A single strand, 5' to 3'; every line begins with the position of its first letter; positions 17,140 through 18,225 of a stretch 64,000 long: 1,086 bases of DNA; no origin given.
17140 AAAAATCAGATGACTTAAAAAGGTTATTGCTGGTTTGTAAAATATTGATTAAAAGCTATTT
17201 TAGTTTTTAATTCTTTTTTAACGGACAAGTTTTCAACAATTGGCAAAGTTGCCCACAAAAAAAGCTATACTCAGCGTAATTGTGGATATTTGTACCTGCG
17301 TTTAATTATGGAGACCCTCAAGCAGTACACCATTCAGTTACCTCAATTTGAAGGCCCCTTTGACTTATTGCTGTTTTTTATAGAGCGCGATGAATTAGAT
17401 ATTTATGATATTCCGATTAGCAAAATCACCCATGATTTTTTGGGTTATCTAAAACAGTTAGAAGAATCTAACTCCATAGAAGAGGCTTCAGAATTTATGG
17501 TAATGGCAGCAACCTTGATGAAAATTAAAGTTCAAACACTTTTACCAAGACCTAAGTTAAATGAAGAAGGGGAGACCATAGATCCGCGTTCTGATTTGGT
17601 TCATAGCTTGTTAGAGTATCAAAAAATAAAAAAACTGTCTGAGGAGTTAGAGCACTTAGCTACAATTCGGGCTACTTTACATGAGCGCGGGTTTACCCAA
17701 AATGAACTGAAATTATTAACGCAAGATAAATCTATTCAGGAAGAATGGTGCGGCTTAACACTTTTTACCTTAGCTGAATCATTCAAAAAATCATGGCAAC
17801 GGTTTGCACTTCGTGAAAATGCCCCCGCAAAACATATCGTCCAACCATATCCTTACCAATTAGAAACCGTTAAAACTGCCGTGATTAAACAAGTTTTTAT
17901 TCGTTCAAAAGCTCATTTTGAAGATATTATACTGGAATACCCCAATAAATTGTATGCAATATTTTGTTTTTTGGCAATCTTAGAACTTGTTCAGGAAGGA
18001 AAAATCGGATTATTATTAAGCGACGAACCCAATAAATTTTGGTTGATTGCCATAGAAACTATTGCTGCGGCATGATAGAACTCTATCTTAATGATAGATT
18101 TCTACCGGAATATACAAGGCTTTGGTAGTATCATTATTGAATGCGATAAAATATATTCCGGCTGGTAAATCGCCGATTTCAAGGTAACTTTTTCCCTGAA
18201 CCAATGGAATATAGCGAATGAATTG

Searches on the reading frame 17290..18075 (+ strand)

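Call 41: search_protein_families(library=pfam, proteins=[window:17290-18075:+], max_evalue=1)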
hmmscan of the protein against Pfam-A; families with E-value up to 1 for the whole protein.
window:17290-18075:+ (261 aa): 3 families
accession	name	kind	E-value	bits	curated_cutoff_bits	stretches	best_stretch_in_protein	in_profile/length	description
PF02616.19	SMC_ScpA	-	1.5e-26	94.3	24.6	1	31-240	2-217/232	Segregation and condensation protein ScpA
PF00338.27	Ribosomal_S10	-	0.066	13.9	21.2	0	161-211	11-60/98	Ribosomal protein S10p/S20e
PF01648.25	ACPS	-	0.11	13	25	1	123-170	15-62/111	4'-phosphopantetheinyl transferase superfamily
